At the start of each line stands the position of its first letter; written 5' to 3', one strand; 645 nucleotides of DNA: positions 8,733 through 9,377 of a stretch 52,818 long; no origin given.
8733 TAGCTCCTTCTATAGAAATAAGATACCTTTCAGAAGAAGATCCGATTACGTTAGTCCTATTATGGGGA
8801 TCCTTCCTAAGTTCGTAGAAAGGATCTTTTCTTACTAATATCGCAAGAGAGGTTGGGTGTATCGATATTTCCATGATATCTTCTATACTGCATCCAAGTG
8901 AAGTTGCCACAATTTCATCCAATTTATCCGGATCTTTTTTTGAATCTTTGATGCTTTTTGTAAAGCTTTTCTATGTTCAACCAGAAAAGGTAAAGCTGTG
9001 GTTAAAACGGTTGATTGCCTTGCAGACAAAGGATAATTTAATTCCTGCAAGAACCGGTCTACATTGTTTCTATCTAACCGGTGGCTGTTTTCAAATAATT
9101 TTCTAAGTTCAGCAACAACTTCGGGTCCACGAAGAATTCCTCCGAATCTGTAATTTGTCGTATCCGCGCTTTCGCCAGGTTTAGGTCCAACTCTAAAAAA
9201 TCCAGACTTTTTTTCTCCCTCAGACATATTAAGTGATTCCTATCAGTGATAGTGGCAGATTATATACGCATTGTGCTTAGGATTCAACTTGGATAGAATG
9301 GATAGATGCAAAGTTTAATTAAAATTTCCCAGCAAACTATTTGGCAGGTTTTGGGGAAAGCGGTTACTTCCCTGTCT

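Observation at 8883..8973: Canonical -1 slippery heptamer A_AAA_AAG sits exactly where two overlapping ORFan frames would fuse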

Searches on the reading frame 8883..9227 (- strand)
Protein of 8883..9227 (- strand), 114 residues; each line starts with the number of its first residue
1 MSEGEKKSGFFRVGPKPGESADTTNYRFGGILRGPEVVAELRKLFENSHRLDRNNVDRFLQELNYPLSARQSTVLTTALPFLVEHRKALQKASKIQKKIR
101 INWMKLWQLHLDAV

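Call 4: search_protein_families(library=pfam, proteins=[window:8883-9227:-], max_evalue=1)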
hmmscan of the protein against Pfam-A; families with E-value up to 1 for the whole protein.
window:8883-9227:- (114 aa): 0 families

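Call 7: list_cluster_members(proteins=[P0001, window:8883-9227:-])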
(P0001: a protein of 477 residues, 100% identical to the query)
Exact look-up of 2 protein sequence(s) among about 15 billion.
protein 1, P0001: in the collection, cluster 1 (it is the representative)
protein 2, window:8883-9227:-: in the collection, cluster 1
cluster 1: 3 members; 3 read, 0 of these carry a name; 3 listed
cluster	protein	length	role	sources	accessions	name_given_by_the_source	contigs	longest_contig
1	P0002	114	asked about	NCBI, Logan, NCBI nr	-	-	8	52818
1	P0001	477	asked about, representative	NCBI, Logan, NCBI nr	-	-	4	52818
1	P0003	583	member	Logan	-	-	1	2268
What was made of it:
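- The 90%-identity cluster holds the 114-aa protein (8 contigs), the 477-aa protein (4 contigs) and a 583-aa member, P0003 (call 7).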

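Call 9: find_encoding_contigs(protein=P0003, flank=5000, max_places=10)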
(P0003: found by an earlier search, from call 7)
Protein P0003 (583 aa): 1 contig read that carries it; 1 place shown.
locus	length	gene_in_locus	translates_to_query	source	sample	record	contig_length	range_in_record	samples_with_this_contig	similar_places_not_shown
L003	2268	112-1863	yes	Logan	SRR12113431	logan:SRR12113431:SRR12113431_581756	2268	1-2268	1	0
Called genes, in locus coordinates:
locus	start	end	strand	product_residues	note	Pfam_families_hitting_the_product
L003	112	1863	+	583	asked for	-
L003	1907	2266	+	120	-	?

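Call 10: find_encoding_contigs(protein=P0002, flank=5000, max_places=10)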
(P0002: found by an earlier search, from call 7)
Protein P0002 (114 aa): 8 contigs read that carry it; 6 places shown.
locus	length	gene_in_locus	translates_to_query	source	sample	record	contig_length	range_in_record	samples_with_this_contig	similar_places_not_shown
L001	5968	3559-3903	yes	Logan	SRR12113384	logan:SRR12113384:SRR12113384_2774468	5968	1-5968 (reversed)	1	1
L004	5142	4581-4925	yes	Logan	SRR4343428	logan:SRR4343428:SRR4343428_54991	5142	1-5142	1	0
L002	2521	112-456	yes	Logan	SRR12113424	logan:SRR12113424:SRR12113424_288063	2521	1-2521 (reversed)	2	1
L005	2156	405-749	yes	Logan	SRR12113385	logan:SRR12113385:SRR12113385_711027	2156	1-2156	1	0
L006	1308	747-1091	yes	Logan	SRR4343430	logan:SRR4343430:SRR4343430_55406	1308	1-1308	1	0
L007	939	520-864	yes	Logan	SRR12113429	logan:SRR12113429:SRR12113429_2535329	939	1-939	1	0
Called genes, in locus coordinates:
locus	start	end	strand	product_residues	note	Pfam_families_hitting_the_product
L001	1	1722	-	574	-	?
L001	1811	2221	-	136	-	PF00075:RNase_H, PF13456:RVT_3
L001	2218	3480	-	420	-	PF01943:Polysacc_synt, PF13440:Polysacc_synt_3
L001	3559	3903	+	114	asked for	-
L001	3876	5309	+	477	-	-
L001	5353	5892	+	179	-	PF01725:Ham1p_like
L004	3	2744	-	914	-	?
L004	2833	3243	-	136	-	PF00075:RNase_H, PF13456:RVT_3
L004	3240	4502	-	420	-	PF01943:Polysacc_synt, PF13440:Polysacc_synt_3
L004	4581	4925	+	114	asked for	-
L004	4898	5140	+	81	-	?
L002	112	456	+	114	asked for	-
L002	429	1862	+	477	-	-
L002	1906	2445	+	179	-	PF01725:Ham1p_like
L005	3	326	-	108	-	?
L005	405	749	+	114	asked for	-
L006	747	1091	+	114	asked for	-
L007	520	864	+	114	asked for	-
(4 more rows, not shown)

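Call 23: find_related_loci(query=P0003, collection=genome_contigs, flank=10000)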
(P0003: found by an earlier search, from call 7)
Query P0003 (583 aa) in genome_contigs; peptide patterns used: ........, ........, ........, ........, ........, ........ (x = any residue, [..] = any of these).
144 stretches matched a pattern, but none encodes a relative of the query by tblastn (E <= 1e-3).

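Call 28: predict_structure(protein=P0003)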
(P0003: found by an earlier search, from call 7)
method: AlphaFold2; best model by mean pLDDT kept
length: 583 residues; sequences in the alignment: 1
mean_pLDDT: 39.6   pTM: 0.24
mean pLDDT of the five models: 39.6, 34.7, 32.3, 31.4, 30.0
residues with pLDDT >= 90: 0; 70-90: 6; 50-70: 80; < 50: 497
segments of 3 or more residues with pLDDT < 50: 1-89, 125-128, 139-158, 164-263, 265-476, 504-560, 578-583
pLDDT, mean of each block of 10 residues (from residue 1): 33 35 32 39 43 40 35 31 44 62 57 65 49 55 40 45 34 29 31 29 31 40 45 40 38 41 46 33 34 31 33 32 32 33 32 36 35 35 36 34 36 34 32 31 31 32 42 49 54 58 49 38 34 36 43 48 53 51 37
secondary structure, 60 per line:
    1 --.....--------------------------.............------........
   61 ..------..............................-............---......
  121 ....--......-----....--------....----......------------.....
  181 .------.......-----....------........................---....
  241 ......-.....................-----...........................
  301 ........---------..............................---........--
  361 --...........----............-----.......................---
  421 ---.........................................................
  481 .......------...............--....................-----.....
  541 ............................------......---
elements in order: H3-7 H34-46 H53-62 H69-98 H100-111 E118-124 E127-132 H138-141 E150-153 E158-163 H176-181 H188-194 H200-203 H210-233 H237-246 H248-268 H274-308 H318-347 H351-358 H363-373 H378-389 H395-417 H424-487 H494-508 H511-530 H536-568 H575-580
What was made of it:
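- Tried and rejected: Single-sequence AF2 was unusable (pLDDT 39.6; call 28).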

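Call 29: search_protein_families(library=ncbifam, proteins=[P0003], max_evalue=1)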
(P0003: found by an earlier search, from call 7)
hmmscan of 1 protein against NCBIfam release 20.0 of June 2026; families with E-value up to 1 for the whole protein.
P0003 (583 aa): 1 family
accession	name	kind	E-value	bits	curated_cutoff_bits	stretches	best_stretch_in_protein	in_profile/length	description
NF006609.0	PRK09169.1-3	equivalog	0.21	8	4552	1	423-501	586-662/2417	hypothetical protein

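Call 30: search_protein_families(library=phrogs, proteins=[P0003], max_evalue=1)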
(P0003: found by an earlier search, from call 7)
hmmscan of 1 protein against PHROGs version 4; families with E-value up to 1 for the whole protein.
P0003 (583 aa): 2 families
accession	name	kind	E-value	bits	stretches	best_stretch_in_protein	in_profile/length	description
phrog_848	-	unknown function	0.16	12.1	1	541-576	180-215/292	-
phrog_1755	-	unknown function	0.27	11.6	1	542-576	100-134/214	-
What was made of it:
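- Closest known: IS3/IS1-family orfA-orfB transposase frameshifting. Different: No transposase, HTH or DDE domain hit in Pfam, NCBIfam or PHROGs (calls 4, 29, 30).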

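Call 31: search_protein_families(library=padloc, proteins=[P0003], max_evalue=1)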
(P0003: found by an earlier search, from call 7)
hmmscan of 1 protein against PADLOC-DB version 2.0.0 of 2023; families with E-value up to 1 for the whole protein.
P0003 (583 aa): 0 families

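Call 32: search_solved_structures(query=P0003, max_evalue=1)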
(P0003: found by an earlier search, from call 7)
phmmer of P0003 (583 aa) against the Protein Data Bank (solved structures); distinct sequences matched with E-value up to 1: 4.
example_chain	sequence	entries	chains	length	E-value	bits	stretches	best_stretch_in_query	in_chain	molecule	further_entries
1hu8_A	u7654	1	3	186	0.054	15.3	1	140-206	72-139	CELLULAR TUMOR ANTIGEN P53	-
2p52_A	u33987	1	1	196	0.42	12.3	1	140-206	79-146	Cellular tumor antigen p53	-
3exj_A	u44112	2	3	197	0.42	12.3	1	140-206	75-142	mouse p53 core domain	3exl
2geq_A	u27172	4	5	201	0.44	12.2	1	140-206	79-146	Cellular tumor antigen p53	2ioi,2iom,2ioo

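Call 44: search_protein_representatives(protein=P0003)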
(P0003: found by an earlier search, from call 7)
Query: 583 residues. Proteins with E-value up to 0.001 (for the whole library): 20; up to 1e-10: 15; up to 1e-30: 3. The best 20 are listed.
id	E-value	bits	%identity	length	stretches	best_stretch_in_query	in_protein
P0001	0.0e+00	1082.2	100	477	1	108-583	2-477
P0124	2.9e-35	138.3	29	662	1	27-517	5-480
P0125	1.0e-32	129.9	29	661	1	28-520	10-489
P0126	1.4e-27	113.0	26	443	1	18-393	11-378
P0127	8.4e-26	107.1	30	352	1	27-383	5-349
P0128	9.2e-25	103.7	30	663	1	27-392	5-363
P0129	4.8e-20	88.1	29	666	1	28-391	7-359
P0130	3.8e-17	78.5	27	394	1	316-582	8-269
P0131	1.1e-13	67.1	28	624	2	27-141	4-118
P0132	2.7e-13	65.8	26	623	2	281-580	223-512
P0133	5.1e-13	64.9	24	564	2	59-230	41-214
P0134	6.7e-12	61.2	28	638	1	54-392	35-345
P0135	8.4e-12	60.9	32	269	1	25-263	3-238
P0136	3.5e-11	58.8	26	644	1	28-390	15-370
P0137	1.0e-10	57.3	23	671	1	55-414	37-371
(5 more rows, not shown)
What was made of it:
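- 7477..9227 (-): Whole gene as it stands in the window: one 583-codon coding sequence interrupted by a 1-nt deficit in the A run. It is currently called as two proteins of 114 aa and 477/481 aa. Homologues of 560-670 aa align to fused residues about 27-520 in one stretch (call 44).
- Relatives such as P0124 (662 aa, E 3e-35, query residues 27-517) and P0125 (661 aa, residues 28-520) align in one stretch across residues 98/99 (call 44).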

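Call 47: find_homologous_proteins(query=A1, max_evalue=0.001)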
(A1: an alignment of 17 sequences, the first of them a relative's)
Query A1 (17 sequences) (583 aa, profile of the alignment): 1 proteins with E <= 0.001 among 8000 candidates.
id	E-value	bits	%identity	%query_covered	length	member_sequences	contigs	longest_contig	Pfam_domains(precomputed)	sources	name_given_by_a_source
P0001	1.3e-132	462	100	82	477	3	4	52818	-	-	-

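Call 48: find_encoding_contigs(protein=P0124, flank=5000, max_places=3)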
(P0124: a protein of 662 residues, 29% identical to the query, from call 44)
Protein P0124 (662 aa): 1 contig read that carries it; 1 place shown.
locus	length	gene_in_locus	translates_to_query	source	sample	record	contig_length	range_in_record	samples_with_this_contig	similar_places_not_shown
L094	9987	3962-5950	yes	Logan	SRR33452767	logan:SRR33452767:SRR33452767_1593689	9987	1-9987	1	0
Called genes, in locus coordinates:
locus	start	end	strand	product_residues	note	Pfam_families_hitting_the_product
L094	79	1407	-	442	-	PF08245:Mur_ligase_M, PF02875:Mur_ligase_C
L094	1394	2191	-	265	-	PF06342:DUF1057 (weak), PF12146:Hydrolase_4, PF00561:Abhydrolase_1, PF12697:Abhydrolase_6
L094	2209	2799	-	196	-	-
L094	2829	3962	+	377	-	PF03193:RsgA_GTPase (faint), PF13167:GTP-bdg_N, PF16360:GTP-bdg_M, PF01926:MMR_HSR1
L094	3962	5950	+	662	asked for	-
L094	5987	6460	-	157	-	PF13302:Acetyltransf_3 (weak), PF00583:Acetyltransf_1, PF13673:Acetyltransf_10, PF13508:Acetyltransf_7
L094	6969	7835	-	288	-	PF01978:TrmB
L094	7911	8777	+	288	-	PF00892:EamA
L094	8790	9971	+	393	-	PF00155:Aminotran_1_2, PF01041:DegT_DnrJ_EryC1 (weak)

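Call 49: find_encoding_contigs(protein=P0125, flank=5000, max_places=3)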
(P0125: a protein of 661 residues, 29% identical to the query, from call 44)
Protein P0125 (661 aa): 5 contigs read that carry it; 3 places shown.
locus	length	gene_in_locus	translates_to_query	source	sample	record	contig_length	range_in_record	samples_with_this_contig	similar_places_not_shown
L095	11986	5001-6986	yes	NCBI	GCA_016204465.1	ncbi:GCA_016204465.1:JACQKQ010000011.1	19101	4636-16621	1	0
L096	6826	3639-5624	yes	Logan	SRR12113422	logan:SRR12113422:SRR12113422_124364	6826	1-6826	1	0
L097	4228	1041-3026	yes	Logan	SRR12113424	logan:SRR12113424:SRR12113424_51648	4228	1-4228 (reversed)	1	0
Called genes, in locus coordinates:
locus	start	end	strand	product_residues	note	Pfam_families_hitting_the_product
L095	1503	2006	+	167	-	PF07963:N_methyl (weak)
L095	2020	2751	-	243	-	PF00027:cNMP_binding, PF13545:HTH_Crp_2, PF00325:Crp (faint)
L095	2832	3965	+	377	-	PF00698:Acyl_transf_1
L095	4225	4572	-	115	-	-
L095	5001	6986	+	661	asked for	-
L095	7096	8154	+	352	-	PF23459:S1_RRP5 (faint), PF00575:S1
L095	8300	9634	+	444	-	PF18073:Zn_ribbon_LapB, PF13481:AAA_25, PF03796:DnaB_C, PF06745:ATPase, PF23442:DUF7125 (weak), PF13401:AAA_22 (weak)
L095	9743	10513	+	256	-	PF01850:PIN (weak)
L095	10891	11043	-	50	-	-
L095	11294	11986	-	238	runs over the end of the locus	PF00535:Glycos_transf_2, PF10111:Glyco_tranf_2_2 (faint), PF13641:Glyco_tranf_2_3 (weak)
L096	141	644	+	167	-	PF07963:N_methyl (weak)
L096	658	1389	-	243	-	PF00027:cNMP_binding, PF13545:HTH_Crp_2, PF00325:Crp (faint)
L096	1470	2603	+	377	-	PF00698:Acyl_transf_1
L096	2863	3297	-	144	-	-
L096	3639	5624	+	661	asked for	-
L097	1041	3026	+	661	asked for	-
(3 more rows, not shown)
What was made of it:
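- Closest known: IS3/IS1-family orfA-orfB transposase frameshifting. Different: Single copy, and homologues are single ORFs in housekeeping contexts (calls 48, 49).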

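Call 58: predict_structure(alignment_id=A1)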
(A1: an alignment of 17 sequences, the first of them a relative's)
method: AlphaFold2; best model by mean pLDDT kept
length: 583 residues; sequences in the alignment: 17
mean_pLDDT: 81.3   pTM: 0.81
mean pLDDT of the five models: 81.3, 79.4, 78.6, 77.6, 76.5
residues with pLDDT >= 90: 248; 70-90: 215; 50-70: 77; < 50: 43
segments of 3 or more residues with pLDDT < 50: 1-25, 143-147, 288-290, 525-533
pLDDT, mean of each block of 10 residues (from residue 1): 33 42 56 92 87 92 87 89 93 96 94 93 93 86 52 78 91 78 80 89 61 72 86 92 88 89 74 52 53 67 83 80 93 92 91 94 94 89 94 89 94 80 77 72 66 80 89 92 92 95 93 84 49 62 83 92 94 92 63
secondary structure, 60 per line:
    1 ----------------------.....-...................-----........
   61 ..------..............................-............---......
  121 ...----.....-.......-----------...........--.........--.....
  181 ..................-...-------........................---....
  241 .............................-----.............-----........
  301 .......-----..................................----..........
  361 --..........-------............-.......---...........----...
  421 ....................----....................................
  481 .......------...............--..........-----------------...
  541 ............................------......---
elements in order: H23-27 H29-47 H53-62 H69-98 H100-111 E118-123 E128-132 H134-140 E152-162 E165-173 H176-198 H210-233 H237-269 H275-287 H293-307 H313-346 H351-360 H363-372 H380-391 H393-399 H403-413 H418-440 H445-487 H494-508 H511-520 H538-568 H575-580
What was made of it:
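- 7477..9227 (-): AF2 on alignment A1 gives pLDDT 81.3 and pTM 0.81 (call 58).
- On Zincin-like metallohydrolase (identity of the gene product): The motif sits on a helix that follows a beta-sheet (call 58).
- Helix 69-98 and helix 100-111 flank the junction (call 58). The 114-aa zero-frame product is a fragment of a fold that continues across the junction (call 58), so an independent role is unlikely. The split cuts between two confidently modelled helices that pack as one unit (call 58).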

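Call 61: fold_search(model_id=the predicted structure, library=pdb)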
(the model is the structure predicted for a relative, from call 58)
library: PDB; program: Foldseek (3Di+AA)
matches with E <= 10: 263; with E <= 0.001: 0
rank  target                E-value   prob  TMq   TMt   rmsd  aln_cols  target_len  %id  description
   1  8ga7                  1.1e-01  0.41  0.16  0.18  24.9       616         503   11  Geometrically programmable nanomaterial construction using regularized protein building blocks (released 2024-03-13)
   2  9mg8_A                2.2e-01  0.18  0.11  0.16  26.9       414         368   14  Crystal Structure of b-iTHR-110 (released 2025-12-17)
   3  8xi2_I                3.1e-01  0.05  0.08  0.08  37.1       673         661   14  Cryo-EM structure of the Chlamydomonas C* complex (released 2024-10-09)
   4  9cpb_6V               3.2e-01  0.10  0.09  0.12  49.1       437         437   12  Atomic model of bovine Fallopian tube cilia doublet microtubule (48-nm periodicity) (released 2024-10-30)
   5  9mg8_B                3.6e-01  0.25  0.16  0.21  20.4       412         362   13  Crystal Structure of b-iTHR-110 (released 2025-12-17)
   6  9d01                  4.1e-01  0.25  0.16  0.21  25.7       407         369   14  Crystal Structure of a-iTHR-201 (released 2025-12-10)
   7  3swh_B                5.6e-01  0.12  0.10  0.16  21.9       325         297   10  Munc13-1, MUN domain, C-terminal module (released 2011-11-02)
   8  9g33_UB               5.6e-01  0.06  0.08  0.09  41.3       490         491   11  Stalled 90S - Utp23-Krr1-deltaC3 (released 2025-06-18)
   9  4u1d_B                6.3e-01  0.08  0.10  0.12  22.3       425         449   10  Structure of the PCI domain of translation initiation factor eIF3a (released 2014-09-10)
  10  7zm7_G                7.8e-01  0.30  0.09  0.17  11.2       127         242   12  CryoEM structure of mitochondrial complex I from Chaetomium thermophilum (inhibited by DDM) (released 2022-11-30)
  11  6npw_C                7.8e-01  0.08  0.09  0.14  25.1       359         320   12  SSu72/Sympk in complex with Ser2/Ser5 phosphorylated peptide (released 2019-04-24)
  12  4d0p                  7.8e-01  0.05  0.07  0.09  26.3       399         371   10  Crystal structure of human CSN4 (released 2014-07-23)
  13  9iho_C                8.1e-01  0.30  0.09  0.19  10.8       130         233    8  Open state without NUQM and without flavoprotein (classification state 4) of Pichia pastoris mitochondrial complex I i (released 2025-10-15)
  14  9n7b_ST               8.5e-01  0.04  0.08  0.09  39.8       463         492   12  SSU processome maturation and disassembly, State O (released 2025-10-29)
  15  9ihp_C                8.8e-01  0.44  0.09  0.19  10.8       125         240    8  Open state without NUQM and with flavoprotein (classification state 3) of Pichia pastoris mitochondrial complex I in c (released 2025-10-15)
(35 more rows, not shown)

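Call 66: find_encoding_contigs(protein=P0127, flank=3000, max_places=3)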
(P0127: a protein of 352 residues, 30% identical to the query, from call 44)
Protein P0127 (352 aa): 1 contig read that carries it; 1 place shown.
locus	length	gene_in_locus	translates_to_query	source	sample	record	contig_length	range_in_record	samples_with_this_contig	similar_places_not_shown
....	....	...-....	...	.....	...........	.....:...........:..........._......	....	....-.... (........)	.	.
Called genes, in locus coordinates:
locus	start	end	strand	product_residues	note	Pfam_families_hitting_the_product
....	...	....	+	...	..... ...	-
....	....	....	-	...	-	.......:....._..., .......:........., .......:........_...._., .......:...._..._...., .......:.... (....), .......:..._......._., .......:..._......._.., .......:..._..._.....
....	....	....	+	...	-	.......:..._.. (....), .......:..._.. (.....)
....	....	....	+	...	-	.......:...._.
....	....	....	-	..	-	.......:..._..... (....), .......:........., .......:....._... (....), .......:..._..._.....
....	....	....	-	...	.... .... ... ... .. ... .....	-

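Call 67: find_encoding_contigs(protein=P0130, flank=3000, max_places=3)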
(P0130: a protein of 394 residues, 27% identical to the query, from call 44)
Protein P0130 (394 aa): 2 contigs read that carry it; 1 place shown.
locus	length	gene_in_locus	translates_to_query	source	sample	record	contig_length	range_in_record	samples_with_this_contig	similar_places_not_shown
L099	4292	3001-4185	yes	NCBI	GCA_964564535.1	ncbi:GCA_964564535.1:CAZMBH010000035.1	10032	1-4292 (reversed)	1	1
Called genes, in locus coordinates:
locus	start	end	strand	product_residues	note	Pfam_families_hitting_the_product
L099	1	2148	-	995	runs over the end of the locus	PF00580:UvrD-helicase, PF13245:AAA_19, PF13604:AAA_30 (faint), PF13538:UvrD_C_2 (faint), PF13361:UvrD_C, PF10926:DUF2800 (weak), PF12705:PDDEXK_1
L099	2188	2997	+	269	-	-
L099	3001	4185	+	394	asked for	-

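Call 72: search_solved_structures(query=A1, max_evalue=1)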
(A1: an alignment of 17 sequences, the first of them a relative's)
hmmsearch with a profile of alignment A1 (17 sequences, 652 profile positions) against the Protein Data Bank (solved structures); distinct sequences matched with E-value up to 1: 2.
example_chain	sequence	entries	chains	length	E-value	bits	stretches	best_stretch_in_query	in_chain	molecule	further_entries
7vty_A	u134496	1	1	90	0.32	12.8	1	471-547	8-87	de novo designed protein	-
1w53_A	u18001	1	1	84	0.38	12.5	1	219-286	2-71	PHOSPHOSERINE PHOSPHATASE RSBU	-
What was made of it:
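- On Zincin-like metallohydrolase (identity of the gene product): No PDB sequence hit (calls 32, 72).
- Tried and rejected: PDB sequence and profile searches gave nothing (calls 32, 72).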

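Call 73: search_protein_families(library=pfam, alignment_id=A1, max_evalue=0.01)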
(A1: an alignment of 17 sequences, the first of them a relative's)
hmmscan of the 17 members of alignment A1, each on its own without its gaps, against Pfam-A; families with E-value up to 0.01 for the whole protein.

A. member 1, P0003 (583 aa): 0 families

B. families by the number of members that match (of 17 scanned): 2 families
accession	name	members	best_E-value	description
PF00140.25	Sigma70_r1_2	1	0.0033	Sigma-70 factor, region 1.2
PF19967.4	VMAP-M5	1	0.004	vWA-MoxR associated protein middle region (VMAP-M) 5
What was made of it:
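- On Zincin-like metallohydrolase (identity of the gene product): No Pfam or NCBIfam hit (calls 4, 29, 73).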
